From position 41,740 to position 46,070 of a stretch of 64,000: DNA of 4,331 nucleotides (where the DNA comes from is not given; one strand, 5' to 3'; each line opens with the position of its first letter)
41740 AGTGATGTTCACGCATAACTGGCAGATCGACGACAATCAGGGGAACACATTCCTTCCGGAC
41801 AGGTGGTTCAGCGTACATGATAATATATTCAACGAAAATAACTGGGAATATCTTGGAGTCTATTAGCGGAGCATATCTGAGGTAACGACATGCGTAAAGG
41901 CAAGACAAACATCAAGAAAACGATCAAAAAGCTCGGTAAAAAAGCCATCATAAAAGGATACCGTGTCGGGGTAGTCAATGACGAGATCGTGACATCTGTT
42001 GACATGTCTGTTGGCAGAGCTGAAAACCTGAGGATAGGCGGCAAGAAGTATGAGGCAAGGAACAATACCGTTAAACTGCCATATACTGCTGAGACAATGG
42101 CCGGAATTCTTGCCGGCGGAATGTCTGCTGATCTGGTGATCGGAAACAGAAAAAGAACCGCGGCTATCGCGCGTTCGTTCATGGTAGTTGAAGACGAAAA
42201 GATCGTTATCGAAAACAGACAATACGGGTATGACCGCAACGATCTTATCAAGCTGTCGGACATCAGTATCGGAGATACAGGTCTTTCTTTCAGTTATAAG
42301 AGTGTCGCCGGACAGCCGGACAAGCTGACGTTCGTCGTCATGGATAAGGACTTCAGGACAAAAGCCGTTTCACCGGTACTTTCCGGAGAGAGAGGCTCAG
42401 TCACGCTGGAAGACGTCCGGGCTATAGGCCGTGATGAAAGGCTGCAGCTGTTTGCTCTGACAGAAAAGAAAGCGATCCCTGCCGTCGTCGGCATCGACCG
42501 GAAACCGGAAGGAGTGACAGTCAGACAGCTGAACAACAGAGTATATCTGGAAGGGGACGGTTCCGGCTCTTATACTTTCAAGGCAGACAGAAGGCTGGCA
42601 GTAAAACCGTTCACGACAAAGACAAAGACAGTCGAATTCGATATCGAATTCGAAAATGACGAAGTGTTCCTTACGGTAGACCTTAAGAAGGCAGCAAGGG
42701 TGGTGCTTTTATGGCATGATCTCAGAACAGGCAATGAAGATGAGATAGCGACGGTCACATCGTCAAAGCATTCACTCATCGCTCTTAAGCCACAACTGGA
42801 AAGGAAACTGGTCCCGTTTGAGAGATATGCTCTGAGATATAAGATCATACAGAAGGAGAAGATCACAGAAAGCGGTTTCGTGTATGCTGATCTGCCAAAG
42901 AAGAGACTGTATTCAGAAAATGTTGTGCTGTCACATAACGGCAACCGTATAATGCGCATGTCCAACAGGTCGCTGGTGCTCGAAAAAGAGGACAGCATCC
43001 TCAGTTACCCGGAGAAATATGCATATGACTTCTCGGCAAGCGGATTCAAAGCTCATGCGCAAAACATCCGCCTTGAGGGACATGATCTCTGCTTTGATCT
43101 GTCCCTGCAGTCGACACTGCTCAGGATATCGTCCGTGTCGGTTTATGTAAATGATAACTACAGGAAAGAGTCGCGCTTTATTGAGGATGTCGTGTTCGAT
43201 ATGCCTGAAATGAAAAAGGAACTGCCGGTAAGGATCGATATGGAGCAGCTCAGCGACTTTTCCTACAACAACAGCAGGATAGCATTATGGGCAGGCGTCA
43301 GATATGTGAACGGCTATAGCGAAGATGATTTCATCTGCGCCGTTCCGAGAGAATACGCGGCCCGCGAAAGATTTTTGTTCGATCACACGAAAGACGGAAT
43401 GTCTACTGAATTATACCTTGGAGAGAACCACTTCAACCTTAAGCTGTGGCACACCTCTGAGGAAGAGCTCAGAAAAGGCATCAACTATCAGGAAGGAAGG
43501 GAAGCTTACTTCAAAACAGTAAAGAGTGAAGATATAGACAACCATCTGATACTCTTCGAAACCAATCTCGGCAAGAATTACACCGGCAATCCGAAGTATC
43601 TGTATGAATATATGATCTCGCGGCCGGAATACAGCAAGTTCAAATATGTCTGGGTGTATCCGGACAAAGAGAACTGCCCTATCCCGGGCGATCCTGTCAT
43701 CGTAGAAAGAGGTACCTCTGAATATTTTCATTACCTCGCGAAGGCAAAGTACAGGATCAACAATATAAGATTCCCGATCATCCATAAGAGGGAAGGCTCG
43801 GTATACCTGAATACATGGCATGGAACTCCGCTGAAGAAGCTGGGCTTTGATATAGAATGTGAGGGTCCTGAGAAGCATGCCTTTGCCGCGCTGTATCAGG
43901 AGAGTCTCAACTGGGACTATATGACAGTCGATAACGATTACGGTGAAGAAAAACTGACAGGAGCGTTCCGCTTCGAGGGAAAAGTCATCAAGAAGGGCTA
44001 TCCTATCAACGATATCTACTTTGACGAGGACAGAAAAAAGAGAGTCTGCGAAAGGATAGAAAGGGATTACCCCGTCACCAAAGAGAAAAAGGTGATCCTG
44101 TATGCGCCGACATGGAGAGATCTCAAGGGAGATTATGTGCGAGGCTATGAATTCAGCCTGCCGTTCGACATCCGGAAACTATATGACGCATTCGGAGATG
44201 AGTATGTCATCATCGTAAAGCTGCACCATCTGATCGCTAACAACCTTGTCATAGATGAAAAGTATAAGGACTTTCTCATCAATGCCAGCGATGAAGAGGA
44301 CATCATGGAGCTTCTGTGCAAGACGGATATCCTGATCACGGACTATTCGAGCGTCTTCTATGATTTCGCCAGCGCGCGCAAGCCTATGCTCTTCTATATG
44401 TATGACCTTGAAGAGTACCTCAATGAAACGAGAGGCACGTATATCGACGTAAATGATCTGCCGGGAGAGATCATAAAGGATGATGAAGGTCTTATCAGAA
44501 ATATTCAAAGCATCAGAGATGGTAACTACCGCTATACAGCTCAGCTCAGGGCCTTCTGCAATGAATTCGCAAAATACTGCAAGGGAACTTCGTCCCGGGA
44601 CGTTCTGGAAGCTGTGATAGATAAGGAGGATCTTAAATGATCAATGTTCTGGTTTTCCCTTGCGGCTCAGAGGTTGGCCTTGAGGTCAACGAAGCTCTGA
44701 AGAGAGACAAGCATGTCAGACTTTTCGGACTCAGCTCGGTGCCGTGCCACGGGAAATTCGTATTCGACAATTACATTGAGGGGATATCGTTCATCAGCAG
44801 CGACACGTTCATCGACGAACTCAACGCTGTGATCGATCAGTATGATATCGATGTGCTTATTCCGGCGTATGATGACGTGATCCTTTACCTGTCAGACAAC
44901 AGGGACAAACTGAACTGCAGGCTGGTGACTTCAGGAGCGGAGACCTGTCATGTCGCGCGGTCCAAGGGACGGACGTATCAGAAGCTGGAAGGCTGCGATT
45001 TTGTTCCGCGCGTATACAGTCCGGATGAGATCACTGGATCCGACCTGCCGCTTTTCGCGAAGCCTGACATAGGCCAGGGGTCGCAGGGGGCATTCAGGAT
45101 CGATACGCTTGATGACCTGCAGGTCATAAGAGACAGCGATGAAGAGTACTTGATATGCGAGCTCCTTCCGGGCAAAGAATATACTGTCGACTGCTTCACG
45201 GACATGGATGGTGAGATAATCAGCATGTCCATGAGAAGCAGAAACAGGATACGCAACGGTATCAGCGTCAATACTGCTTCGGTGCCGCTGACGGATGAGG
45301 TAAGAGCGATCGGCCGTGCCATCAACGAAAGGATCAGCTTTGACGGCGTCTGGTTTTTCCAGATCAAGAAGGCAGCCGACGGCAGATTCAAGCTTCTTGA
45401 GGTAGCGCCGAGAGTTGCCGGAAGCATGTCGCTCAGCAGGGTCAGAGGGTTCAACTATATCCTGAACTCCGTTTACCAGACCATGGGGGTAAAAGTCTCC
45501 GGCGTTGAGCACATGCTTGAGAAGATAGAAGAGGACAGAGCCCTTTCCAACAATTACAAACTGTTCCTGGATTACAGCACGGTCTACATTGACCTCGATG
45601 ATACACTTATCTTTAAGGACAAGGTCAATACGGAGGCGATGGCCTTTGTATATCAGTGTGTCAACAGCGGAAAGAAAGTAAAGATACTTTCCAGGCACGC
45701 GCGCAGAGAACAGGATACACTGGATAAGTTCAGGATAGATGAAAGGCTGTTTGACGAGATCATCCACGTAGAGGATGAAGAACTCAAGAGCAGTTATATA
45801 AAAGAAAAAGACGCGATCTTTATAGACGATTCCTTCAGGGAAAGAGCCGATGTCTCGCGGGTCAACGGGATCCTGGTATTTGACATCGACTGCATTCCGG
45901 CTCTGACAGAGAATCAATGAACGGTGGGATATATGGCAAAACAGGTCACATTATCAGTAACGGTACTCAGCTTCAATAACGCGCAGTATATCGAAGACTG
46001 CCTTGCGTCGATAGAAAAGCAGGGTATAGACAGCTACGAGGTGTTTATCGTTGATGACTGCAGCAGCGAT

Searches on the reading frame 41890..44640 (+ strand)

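Call 15: search_protein_families(library=pfam, proteins=[window:41890-44640:+])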
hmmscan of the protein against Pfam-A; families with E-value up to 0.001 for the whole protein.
window:41890-44640:+ (916 aa): 1 family
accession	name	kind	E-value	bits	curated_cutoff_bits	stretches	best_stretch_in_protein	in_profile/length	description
PF04464.20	Glyphos_transf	-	4.2e-98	329.1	22.1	1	544-910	6-366/367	CDP-Glycerol:Poly(glycerophosphate) glycerophosphotransferase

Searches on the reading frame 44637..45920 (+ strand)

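Call 15: search_protein_families(library=pfam, proteins=[window:44637-45920:+])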
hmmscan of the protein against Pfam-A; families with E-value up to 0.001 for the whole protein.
window:44637-45920:+ (427 aa): 3 families
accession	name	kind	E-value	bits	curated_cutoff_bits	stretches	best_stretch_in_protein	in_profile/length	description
PF15632.11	ATPgrasp_Ter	-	4.2e-18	65.8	29.1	1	169-290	3-116/131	ATP-grasp in the biosynthetic pathway with Ter operon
PF02655.19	ATP-grasp_3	-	7.3e-06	26.6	23.2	1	108-263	2-160/160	ATP-grasp domain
PF13535.11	ATP-grasp_4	-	5.2e-05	23.4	27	0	168-264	52-157/160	ATP-grasp domain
